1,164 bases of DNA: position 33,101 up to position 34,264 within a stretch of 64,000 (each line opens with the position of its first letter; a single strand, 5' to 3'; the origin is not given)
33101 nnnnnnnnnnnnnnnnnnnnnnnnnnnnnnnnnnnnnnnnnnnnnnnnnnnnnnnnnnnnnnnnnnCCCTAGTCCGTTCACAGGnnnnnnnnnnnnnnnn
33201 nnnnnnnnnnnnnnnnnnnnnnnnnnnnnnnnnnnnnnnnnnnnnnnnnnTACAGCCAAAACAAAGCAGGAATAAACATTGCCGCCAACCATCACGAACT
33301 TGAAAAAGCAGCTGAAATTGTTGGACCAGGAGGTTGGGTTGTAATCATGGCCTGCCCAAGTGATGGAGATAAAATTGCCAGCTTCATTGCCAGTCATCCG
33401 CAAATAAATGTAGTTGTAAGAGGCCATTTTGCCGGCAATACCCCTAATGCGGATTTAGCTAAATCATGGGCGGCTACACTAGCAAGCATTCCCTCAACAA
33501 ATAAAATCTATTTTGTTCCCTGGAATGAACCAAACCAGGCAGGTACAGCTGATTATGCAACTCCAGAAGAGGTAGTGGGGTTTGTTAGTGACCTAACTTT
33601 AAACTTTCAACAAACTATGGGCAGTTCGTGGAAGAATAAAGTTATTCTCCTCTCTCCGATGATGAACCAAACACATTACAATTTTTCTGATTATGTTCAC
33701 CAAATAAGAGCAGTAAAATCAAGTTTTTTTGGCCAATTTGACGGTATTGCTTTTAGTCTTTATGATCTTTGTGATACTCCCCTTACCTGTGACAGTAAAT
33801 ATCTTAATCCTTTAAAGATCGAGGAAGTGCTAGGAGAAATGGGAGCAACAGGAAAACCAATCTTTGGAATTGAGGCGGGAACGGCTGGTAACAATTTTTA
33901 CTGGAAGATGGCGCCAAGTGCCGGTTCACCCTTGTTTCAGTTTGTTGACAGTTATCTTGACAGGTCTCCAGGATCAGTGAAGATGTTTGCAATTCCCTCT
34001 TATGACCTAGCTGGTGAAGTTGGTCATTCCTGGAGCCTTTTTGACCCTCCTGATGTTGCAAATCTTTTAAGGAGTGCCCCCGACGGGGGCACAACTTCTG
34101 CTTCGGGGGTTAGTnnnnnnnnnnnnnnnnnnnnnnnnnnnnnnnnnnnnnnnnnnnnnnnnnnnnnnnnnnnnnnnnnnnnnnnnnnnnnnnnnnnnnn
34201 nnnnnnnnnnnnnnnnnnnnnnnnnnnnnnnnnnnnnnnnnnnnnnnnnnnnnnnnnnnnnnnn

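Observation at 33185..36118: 977-aa secreted protein that appears to combine a GH5-like TIM-barrel glycosidase, Cys-rich modules and an SLT-like lytic transglycosylase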

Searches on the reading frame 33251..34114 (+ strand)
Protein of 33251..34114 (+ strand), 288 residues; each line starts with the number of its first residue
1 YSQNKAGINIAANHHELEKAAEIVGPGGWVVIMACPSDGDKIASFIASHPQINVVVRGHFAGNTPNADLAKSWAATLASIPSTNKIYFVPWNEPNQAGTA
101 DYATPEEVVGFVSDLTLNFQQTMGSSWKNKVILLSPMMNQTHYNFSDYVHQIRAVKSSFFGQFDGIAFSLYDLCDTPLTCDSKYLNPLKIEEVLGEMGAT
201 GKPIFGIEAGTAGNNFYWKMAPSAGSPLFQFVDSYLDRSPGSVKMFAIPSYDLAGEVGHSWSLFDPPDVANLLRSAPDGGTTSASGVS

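Call 66: search_solved_structures(query=A7, max_evalue=10, show_alignments=3)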
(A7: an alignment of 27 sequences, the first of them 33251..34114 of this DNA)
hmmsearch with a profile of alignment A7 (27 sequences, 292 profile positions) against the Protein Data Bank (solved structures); distinct sequences matched with E-value up to 10: 5.
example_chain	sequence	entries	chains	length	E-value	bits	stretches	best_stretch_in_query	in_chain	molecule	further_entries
4w85_A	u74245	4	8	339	0.079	15.4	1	43-117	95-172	Xyloglucan-specific endo-beta-1,4-glucanase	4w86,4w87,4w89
4w84_A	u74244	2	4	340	0.08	15.4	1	43-117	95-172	Xyloglucan-specific endo-beta-1,4-glucanase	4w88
6gl0_A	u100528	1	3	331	0.16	14.4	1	46-134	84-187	Endoglucanase, family GH5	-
6gl2_A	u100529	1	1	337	0.17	14.4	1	46-134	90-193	Endoglucanase, family GH5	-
5ecu_A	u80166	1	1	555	0.86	12.1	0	94-145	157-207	Cellulase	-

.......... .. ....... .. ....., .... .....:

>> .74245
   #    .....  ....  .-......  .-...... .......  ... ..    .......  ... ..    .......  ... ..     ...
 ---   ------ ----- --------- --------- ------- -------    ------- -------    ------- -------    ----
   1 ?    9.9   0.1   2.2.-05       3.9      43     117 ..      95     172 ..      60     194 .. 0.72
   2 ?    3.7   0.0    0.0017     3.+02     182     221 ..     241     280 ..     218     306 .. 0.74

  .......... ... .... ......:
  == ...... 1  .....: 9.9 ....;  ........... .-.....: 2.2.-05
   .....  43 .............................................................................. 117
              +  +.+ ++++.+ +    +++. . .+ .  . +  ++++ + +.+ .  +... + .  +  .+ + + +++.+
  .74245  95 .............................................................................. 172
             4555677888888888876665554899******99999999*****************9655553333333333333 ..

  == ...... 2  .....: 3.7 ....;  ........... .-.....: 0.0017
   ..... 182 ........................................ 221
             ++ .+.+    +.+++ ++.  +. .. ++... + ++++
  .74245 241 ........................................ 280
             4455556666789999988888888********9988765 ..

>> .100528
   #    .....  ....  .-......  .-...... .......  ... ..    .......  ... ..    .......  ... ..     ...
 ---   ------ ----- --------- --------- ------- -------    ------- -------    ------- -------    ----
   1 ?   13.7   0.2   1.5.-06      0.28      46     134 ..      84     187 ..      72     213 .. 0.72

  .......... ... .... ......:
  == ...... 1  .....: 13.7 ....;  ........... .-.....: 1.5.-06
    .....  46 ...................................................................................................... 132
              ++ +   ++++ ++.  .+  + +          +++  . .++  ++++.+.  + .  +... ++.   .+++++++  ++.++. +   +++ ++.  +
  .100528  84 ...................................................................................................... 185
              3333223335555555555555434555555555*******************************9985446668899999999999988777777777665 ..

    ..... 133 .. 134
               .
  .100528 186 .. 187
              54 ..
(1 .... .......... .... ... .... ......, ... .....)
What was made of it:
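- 33521..33535 (+): WNEPN motif (residues 113-117); E115 is the predicted acid/base. It aligns to the NEP of GH5 enzymes in sub-threshold PDB hits (call 66).
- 33872..33874 (+): E230, the predicted nucleophile (G-[IV]-E-[AS]-G-T). It aligns to the GH5 E-T-G nucleophile motif (call 66).
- On Clan GH-A (4/7 superfamily) glycoside hydrolases: They align to the NEP and ETG motifs of GH5 (call 66).
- On GH5 (Pfam PF00150 Cellulase): The barrel profile against PDB gives only GH5 enzymes, but at E 0.08-0.86 (call 66).
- The only PDB sequence hits of the barrel profile are GH5 enzymes, aligned at both catalytic motifs (call 66).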

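Call 69: find_related_loci(query=A7, collection=genome_contigs, flank=10000)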
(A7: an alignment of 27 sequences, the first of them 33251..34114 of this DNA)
Query A7 (288 aa) in genome_contigs; peptide patterns used: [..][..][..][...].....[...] (x = any residue, [..] = any of these).
49 stretches matched a pattern; 18 encode a relative of the query (tblastn E <= 1e-3); 18 distinct loci.
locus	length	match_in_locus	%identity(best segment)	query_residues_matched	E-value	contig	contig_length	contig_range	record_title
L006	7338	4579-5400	56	5-288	5e-100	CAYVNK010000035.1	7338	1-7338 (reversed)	MAG TPA_asm: uncultured Gammaproteobacteria bacterium isolate binchicken_co387_100 genome assembly, contig: NODE_14305_l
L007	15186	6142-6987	52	2-287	3e-96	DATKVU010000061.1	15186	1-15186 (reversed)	MAG TPA_asm: Clostridia bacterium isolate SMAG_U14141 k141_293835, whole genome shotgun sequence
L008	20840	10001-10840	54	2-285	2e-93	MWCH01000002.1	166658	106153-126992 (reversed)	MAG: Microgenomates group bacterium ADurb.Bin219 BWY24_contig000002, whole genome shotgun sequence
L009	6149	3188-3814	43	7-211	1e-43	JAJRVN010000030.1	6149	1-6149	MAG: Patescibacteria group bacterium isolate Dive96_bin10.432 k141_1725609, whole genome shotgun sequence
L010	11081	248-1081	35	5-283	6e-43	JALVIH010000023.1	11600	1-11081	MAG: bacterium isolate A1_metabat1_scaf2bin.058 A1_NODE_2775_length_11600_cov_3.402162, whole genome shotgun sequence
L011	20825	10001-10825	36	2-282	2e-42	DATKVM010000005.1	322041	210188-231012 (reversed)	MAG TPA_asm: Patescibacteria group bacterium isolate SMAG_U14133 k141_373655, whole genome shotgun sequence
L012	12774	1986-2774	34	5-264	2e-38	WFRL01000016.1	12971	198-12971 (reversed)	MAG: Candidatus Microgenomates bacterium isolate S014_63 k151_135159, whole genome shotgun sequence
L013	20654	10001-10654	35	5-218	2e-32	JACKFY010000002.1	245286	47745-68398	MAG: Pseudomonadales bacterium isolate HK-STAS-PATE-17 HK-STAS-PATE-17_2, whole genome shotgun sequence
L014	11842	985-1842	34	4-276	3e-31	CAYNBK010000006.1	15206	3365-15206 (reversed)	MAG TPA_asm: uncultured Pseudomonadales bacterium isolate binchicken_co387_550 genome assembly, contig: NODE_4602_length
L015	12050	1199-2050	29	2-288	3e-29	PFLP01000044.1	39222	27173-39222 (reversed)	MAG: Candidatus Pacebacteria bacterium CG_4_10_14_0_8_um_filter_42_14 CG_4_10_14_0.8_um_filter_scaffold_382_c, whole gen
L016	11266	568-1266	36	7-252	3e-32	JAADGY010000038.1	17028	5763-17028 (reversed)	MAG: bacterium isolate M_MetaBat.148 contig-127_12284, whole genome shotgun sequence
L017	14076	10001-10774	29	1-264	1e-25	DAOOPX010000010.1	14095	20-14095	MAG TPA_asm: Candidatus Woesebacteria bacterium isolate AMR_MDS_2586 NODE_5283_length_14095_cov_4.302920, whole genome s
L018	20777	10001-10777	26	2-275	2e-24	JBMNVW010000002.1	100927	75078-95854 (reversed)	MAG: Patescibacteria group bacterium isolate SBF912SR6HQ0010 scaffold_339_c2, whole genome shotgun sequence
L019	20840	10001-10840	22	2-285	7e-17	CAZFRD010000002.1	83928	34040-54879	MAG TPA_asm: uncultured Pseudomonadales bacterium isolate SRP192515_co1_183 genome assembly, contig: NODE_166_length_839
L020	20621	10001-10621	30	5-210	3e-16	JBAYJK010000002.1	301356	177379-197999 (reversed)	MAG: Patescibacteria group bacterium isolate SO_2016_GW1_54 scaffold00048_OW334_2016, whole genome shotgun sequence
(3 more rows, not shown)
